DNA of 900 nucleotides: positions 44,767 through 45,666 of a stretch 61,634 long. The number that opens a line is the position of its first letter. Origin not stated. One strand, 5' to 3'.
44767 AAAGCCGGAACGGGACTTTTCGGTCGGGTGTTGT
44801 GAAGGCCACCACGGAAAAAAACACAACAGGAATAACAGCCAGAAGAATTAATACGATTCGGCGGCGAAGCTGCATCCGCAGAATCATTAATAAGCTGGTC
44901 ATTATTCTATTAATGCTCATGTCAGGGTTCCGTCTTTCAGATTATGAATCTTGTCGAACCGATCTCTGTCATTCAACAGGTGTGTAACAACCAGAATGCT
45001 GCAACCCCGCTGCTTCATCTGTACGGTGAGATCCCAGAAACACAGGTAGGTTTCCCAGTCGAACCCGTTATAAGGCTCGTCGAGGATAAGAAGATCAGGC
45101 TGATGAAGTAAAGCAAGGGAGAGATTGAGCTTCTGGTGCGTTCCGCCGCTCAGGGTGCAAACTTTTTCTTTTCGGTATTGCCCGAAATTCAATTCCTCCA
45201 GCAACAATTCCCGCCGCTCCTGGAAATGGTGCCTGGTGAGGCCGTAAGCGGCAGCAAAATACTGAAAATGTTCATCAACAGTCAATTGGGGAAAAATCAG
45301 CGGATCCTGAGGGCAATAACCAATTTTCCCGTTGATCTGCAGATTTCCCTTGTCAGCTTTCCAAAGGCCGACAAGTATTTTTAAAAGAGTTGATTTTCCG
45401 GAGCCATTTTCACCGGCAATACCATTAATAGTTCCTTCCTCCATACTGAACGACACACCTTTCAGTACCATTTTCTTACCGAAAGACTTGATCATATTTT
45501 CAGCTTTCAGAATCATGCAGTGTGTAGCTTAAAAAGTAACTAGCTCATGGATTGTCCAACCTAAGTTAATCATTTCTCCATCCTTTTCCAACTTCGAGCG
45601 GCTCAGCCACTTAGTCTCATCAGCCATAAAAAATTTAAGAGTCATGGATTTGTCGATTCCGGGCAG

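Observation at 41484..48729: Eight-gene, translationally coupled operon joining a catalytic-subunit-less cytochrome c / FeS / NrfD redox module to a CrtC-like protein, an ABC-2 exporter, an ICMT-Lgt-like fusion and an outer-membrane barrel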

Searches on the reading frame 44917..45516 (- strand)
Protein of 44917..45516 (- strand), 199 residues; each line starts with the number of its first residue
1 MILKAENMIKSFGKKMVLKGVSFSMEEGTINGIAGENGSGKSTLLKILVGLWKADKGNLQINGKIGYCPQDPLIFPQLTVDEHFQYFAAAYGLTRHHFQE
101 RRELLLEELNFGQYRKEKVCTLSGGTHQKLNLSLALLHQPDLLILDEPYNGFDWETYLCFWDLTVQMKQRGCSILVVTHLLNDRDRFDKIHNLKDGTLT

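Call 3: search_protein_families(library=pfam, proteins=[window:44917-45516:-], max_evalue=0.01)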
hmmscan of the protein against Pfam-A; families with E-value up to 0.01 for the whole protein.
window:44917-45516:- (199 aa): 5 families
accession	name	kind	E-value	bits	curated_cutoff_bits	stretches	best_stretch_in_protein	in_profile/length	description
PF00005.33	ABC_tran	-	1.6e-29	103.7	25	1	18-150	1-137/137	ABC transporter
PF13304.12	AAA_21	-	1.6e-09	38.7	27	2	30-59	1-33/304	AAA domain, putative AbiEii toxin, Type IV TA system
PF13476.12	AAA_23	-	0.00076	20.6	27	1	27-48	18-39/201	AAA domain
PF05729.18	NACHT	-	0.0016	18.8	26.7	1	33-58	5-30/167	NACHT domain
PF13555.12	AAA_29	-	0.0016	18.6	27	1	25-45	19-39/61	P-loop containing region of AAA domain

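Call 6: search_protein_families(library=ncbifam, proteins=[window:44917-45516:-], max_evalue=0.01)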
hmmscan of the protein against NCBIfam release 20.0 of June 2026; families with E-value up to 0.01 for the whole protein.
window:44917-45516:- (199 aa): 191 families (the best 25 are shown)
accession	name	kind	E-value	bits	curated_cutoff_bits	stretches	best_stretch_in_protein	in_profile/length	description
TIGR01188.1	drrA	subfamily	3.1e-37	128.5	312.45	1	10-192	1-196/302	daunorubicin resistance ABC transporter, ATP-binding protein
TIGR03864.1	PQQ_ABC_ATP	hypoth_equivalog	2.5e-36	125.3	302.25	1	3-198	2-210/236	ABC transporter, ATP-binding subunit, PQQ-dependent alcohol dehydrogenase system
NF033858.1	ABC2_perm_RbbA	equivalog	3.9e-36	124.3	1050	2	63-197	76-214/909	ribosome-associated ATPase/putative transporter RbbA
TIGR04406.1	LPS_export_lptB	equivalog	2.5e-33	115.4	240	1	3-183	2-197/239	LPS export ABC transporter ATP-binding protein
NF010060.0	PRK13537.1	equivalog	1.5e-30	106.2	521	1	3-187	16-212/314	nodulation factor ABC transporter ATP-binding protein NodI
TIGR03740.1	galliderm_ABC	subfamily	2.1e-30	106.1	309.75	1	3-197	1-201/223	lantibiotic protection ABC transporter ATP-binding subunit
TIGR03522.1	GldA_ABC_ATP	equivalog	8.8e-30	104.2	402.6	1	1-183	1-194/301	gliding motility-associated ABC transporter ATP-binding subunit GldA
NF000355.4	ribo_prot_ABC_F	equivalog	1e-29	103.8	380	1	2-183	2-173/499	ribosomal protection-like ABC-F family protein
NF040873.1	AztA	equivalog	1e-28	100.2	220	1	12-189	2-187/191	zinc ABC transporter ATP-binding protein AztA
TIGR03608.1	L_ocin_972_ABC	subfamily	5.1e-27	94.7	254.85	2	64-190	77-203/206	putative bacteriocin export ABC transporter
NF007090.0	PRK09544.1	equivalog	3.2e-26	92.3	306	1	4-181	6-181/251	zinc ABC transporter ATP-binding protein ZnuC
TIGR03410.1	urea_trans_UrtE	equivalog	6.5e-26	91.2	285.8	1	3-177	1-188/230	urea ABC transporter ATP-binding subunit UrtE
TIGR02211.1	LolD_lipo_ex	equivalog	7.8e-26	90.9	307.75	2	95-198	115-219/221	lipoprotein-releasing ABC transporter ATP-binding protein LolD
TIGR01288.1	nodI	equivalog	1e-25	90.4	424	1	6-190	8-205/303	nodulation factor ABC transporter ATP-binding protein NodI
NF010059.0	PRK13536.1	equivalog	1.1e-25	90.1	549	1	6-190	47-244/342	nodulation factor ABC transporter ATP-binding protein NodI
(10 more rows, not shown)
